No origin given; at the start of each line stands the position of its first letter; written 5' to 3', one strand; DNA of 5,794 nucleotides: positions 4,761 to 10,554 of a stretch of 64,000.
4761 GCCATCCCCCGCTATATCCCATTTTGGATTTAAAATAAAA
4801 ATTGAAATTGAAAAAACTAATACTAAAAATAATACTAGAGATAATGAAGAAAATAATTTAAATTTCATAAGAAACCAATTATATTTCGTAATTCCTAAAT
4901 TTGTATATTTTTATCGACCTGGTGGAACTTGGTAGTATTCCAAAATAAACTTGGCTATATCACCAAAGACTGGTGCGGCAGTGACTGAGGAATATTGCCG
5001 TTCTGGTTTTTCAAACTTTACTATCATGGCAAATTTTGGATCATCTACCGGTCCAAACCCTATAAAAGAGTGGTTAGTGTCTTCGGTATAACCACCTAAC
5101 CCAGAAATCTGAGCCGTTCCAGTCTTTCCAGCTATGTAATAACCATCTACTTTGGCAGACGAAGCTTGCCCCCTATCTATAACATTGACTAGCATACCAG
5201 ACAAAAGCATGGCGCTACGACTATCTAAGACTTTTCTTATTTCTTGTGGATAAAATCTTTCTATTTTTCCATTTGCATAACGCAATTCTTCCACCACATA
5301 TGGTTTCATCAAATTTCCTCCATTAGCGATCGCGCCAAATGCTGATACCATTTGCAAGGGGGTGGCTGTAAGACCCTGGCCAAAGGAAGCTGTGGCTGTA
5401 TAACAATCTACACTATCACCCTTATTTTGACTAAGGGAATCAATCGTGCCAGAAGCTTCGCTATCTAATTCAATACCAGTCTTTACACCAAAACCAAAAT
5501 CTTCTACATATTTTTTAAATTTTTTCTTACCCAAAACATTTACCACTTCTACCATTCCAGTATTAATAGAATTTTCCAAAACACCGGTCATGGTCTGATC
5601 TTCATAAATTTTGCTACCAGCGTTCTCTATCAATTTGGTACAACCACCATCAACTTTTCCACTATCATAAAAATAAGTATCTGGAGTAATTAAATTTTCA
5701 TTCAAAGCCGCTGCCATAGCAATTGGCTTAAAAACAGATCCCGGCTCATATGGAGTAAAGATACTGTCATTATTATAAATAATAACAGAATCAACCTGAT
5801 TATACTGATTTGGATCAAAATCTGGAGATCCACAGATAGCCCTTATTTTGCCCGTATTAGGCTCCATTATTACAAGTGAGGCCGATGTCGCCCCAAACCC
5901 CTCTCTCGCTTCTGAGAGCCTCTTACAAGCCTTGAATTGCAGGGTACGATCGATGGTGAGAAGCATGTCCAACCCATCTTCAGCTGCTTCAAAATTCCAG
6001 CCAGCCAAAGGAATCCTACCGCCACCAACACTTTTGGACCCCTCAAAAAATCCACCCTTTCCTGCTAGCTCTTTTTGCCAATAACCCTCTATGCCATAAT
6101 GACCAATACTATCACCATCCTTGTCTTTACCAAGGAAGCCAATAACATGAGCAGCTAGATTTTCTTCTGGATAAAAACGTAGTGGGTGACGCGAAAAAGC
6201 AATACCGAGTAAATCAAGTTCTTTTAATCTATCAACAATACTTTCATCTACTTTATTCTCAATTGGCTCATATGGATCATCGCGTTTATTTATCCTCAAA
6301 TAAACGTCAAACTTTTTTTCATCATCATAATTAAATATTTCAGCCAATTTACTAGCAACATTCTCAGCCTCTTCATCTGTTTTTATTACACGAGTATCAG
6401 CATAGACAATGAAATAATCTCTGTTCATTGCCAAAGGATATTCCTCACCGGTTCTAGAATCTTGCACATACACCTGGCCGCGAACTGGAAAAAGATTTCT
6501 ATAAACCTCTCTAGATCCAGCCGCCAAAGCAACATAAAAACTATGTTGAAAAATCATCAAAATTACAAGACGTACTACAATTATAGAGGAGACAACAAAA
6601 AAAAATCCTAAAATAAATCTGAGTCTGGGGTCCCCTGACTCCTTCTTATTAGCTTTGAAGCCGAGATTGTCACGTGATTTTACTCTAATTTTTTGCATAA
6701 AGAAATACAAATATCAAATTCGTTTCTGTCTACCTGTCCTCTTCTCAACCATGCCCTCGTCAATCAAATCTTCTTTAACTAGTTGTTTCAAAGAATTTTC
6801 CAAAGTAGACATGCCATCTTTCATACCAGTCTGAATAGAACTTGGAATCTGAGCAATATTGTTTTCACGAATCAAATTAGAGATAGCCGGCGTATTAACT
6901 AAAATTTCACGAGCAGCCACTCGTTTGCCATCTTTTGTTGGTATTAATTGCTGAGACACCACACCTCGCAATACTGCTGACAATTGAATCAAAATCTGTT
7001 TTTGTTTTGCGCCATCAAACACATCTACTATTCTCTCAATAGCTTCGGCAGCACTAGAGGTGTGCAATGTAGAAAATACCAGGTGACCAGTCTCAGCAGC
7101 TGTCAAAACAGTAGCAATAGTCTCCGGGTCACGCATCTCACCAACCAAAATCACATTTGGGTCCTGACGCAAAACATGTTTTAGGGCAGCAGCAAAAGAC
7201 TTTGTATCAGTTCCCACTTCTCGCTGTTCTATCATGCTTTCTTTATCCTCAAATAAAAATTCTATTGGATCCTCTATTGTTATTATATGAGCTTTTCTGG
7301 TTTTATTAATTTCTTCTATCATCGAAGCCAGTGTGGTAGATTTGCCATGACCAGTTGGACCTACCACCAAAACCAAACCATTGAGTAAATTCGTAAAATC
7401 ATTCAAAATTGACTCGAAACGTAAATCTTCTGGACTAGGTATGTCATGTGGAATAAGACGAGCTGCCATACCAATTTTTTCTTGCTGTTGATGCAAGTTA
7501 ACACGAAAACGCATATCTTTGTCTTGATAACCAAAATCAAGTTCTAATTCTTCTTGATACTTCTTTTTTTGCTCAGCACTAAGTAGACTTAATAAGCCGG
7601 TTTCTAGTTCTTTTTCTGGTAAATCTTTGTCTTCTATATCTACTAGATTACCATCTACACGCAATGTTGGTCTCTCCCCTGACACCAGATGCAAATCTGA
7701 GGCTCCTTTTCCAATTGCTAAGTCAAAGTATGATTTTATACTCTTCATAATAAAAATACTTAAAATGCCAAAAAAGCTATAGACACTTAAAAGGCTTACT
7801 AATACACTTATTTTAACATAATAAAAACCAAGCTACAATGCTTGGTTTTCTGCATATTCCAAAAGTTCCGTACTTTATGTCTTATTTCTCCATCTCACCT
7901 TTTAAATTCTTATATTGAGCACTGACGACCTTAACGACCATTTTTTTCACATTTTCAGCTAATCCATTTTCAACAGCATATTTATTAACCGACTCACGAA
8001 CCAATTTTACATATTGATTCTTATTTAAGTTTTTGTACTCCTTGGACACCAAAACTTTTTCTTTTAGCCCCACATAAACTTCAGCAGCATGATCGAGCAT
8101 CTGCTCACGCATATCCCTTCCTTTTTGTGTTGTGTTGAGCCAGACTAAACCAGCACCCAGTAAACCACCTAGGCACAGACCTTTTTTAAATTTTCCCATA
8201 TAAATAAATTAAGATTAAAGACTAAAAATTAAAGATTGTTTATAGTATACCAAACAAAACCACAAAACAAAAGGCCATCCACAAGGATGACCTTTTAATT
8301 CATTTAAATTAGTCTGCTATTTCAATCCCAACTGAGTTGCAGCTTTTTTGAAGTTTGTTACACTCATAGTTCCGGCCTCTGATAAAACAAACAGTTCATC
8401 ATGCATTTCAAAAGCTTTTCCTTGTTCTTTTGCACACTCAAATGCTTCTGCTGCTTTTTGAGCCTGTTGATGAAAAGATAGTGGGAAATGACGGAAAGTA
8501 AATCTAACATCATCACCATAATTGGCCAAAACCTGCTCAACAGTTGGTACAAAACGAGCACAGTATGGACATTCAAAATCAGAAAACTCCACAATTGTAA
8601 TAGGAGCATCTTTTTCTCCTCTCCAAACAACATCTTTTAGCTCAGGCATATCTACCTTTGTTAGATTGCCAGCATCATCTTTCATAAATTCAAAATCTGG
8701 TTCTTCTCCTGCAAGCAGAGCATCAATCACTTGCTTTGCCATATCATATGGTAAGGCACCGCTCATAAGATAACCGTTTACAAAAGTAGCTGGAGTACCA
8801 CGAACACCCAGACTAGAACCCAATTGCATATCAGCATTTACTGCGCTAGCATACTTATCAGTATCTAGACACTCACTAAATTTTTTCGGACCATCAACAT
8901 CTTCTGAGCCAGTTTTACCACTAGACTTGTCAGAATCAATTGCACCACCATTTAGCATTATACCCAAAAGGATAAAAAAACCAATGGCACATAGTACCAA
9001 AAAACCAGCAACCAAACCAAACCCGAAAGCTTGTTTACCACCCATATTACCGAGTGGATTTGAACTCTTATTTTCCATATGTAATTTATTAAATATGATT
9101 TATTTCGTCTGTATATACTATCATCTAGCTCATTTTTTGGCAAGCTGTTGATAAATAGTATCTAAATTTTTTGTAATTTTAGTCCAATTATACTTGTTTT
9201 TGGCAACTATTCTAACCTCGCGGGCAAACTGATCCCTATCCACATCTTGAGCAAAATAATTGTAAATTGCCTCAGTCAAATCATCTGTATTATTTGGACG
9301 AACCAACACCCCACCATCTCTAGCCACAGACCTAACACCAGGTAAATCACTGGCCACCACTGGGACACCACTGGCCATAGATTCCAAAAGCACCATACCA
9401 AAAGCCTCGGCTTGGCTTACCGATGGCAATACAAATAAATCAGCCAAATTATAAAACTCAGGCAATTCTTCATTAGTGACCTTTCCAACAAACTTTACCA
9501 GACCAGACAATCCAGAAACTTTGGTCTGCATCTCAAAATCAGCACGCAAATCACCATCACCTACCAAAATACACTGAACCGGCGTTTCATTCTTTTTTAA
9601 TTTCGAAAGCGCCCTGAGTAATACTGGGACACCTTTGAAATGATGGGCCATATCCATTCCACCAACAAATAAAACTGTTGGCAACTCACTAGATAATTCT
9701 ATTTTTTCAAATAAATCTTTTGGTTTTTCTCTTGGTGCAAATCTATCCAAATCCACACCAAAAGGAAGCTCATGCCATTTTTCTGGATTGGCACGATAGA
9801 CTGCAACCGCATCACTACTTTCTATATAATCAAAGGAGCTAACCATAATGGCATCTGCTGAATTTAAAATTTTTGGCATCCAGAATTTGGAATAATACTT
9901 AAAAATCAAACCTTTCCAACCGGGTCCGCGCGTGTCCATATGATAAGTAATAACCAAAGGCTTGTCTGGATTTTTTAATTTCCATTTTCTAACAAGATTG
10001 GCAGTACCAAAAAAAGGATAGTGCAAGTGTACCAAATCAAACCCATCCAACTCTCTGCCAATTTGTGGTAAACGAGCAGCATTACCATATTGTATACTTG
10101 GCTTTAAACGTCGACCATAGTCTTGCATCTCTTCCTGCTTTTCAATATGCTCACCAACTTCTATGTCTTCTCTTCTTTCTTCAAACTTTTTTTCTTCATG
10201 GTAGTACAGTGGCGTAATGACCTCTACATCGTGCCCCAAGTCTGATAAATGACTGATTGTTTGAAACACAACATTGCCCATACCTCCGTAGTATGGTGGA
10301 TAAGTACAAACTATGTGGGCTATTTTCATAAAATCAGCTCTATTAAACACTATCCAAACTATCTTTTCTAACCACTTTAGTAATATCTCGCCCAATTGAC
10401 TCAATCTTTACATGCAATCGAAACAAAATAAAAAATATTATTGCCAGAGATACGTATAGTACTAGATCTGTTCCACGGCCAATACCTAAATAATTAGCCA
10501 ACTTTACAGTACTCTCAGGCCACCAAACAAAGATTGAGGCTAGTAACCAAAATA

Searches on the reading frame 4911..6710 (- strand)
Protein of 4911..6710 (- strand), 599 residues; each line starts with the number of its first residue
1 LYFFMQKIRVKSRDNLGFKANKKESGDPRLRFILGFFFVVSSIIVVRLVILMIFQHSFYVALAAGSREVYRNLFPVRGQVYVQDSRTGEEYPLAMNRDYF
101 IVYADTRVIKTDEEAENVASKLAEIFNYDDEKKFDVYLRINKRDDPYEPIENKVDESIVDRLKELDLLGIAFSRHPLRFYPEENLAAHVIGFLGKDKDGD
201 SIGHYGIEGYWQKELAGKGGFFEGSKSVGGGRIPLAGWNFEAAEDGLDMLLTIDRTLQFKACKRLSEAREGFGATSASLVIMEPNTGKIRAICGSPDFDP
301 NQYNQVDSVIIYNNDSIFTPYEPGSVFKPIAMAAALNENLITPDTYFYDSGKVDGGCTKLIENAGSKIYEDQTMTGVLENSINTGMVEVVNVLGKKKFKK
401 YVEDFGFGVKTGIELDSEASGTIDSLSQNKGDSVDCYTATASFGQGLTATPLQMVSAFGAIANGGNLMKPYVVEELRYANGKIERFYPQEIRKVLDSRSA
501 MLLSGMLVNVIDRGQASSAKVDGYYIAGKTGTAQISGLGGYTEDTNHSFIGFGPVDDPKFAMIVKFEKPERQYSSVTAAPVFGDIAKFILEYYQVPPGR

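Call 89: search_protein_families(library=pfam, proteins=[window:4911-6710:-], max_evalue=0.001)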
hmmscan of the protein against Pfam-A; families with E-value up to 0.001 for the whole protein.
window:4911-6710:- (599 aa): 2 families
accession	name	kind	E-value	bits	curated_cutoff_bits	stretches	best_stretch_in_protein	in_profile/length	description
PF00905.27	Transpeptidase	-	5.8e-70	236.3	22.1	1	278-586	2-298/299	Penicillin binding protein transpeptidase domain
PF03717.20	PBP_dimer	-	4.3e-15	57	24.4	1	77-223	6-166/180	Penicillin-binding Protein dimerisation domain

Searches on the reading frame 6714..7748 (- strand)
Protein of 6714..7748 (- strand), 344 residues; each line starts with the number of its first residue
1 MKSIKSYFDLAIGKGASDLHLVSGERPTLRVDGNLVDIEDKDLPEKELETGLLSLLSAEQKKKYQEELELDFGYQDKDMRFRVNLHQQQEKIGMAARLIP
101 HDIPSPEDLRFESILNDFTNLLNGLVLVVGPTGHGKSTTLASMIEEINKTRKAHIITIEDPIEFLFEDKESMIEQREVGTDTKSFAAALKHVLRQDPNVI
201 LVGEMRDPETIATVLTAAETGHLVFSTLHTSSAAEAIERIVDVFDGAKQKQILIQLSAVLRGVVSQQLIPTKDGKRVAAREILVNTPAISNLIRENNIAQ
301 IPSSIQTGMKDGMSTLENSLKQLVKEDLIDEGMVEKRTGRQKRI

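Call 89: search_protein_families(library=pfam, proteins=[window:6714-7748:-], max_evalue=0.001)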
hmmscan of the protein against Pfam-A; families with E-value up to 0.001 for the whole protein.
window:6714-7748:- (344 aa): 5 families
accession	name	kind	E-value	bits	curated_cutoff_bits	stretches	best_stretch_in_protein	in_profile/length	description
PF00437.27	T2SSE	-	4.1e-44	151.2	24.9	1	4-273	12-282/370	Type II/IV secretion system protein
PF01935.23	DUF87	-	5.6e-05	23.8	23.2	1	121-156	21-56/220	Helicase HerA, central domain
PF25199.1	nSTAND_NTPase5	-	0.00034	20.9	34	0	124-174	42-92/145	Novel STAND NTPase 5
PF04851.21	ResIII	-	0.00056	20.3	22.5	0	125-258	25-160/164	Type III restriction enzyme, res subunit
PF13671.12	AAA_33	-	0.00087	20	27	0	125-240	1-115/143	AAA domain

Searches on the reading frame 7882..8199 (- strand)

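Call 89: search_protein_families(library=pfam, proteins=[window:7882-8199:-], max_evalue=0.001)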
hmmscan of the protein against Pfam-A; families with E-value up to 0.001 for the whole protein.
window:7882-8199:- (105 aa): 1 family
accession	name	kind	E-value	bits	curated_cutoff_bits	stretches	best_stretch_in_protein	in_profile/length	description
PF12732.12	YtxH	-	1.9e-05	25.5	37.5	1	6-61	2-49/71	YtxH-like protein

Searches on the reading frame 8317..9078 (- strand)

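Call 89: search_protein_families(library=pfam, proteins=[window:8317-9078:-], max_evalue=0.001)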
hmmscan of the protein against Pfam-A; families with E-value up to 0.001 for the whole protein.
window:8317-9078:- (253 aa): 3 families
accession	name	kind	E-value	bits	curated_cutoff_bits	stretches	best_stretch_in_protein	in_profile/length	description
PF13462.12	Thioredoxin_4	-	2.8e-26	93.1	23.2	2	151-231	6-88/165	Thioredoxin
PF01323.26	DSBA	-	1.5e-18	67.7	25.6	2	161-232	1-67/191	DSBA-like thioredoxin domain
PF13098.12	Thioredoxin_2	-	1.5e-08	35.4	27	1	159-225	6-60/104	Thioredoxin-like domain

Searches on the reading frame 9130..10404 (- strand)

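Call 89: search_protein_families(library=pfam, proteins=[window:9130-10404:-], max_evalue=0.001)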
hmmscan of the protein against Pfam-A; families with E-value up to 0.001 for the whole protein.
window:9130-10404:- (424 aa): 7 families
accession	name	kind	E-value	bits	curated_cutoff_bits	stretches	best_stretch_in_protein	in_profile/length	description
PF00534.26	Glycos_transf_1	-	4.2e-33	114.7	26.4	1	232-395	6-167/172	Glycosyl transferases group 1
PF13692.12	Glyco_trans_1_4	-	4.6e-33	114.9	27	1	242-382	2-138/142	Glycosyl transferases group 1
PF13439.12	Glyco_transf_4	-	1.7e-19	70.9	28.5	1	39-221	1-170/170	Glycosyltransferase Family 4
PF13579.12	Glyco_trans_4_4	-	9.7e-11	42.7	29.7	1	40-191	1-136/158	Glycosyl transferase 4-like domain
PF20706.3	GT4-conflict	-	7.6e-09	35.5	26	1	207-403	171-357/385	Family 4 Glycosyltransferase in conflict systems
PF13524.12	Glyco_trans_1_2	-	6.7e-07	29.8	25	1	276-412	15-140/144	Glycosyl transferase-like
PF08323.17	Glyco_transf_5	-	1.4e-05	25.3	22.7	1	27-90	1-63/239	Starch synthase catalytic domain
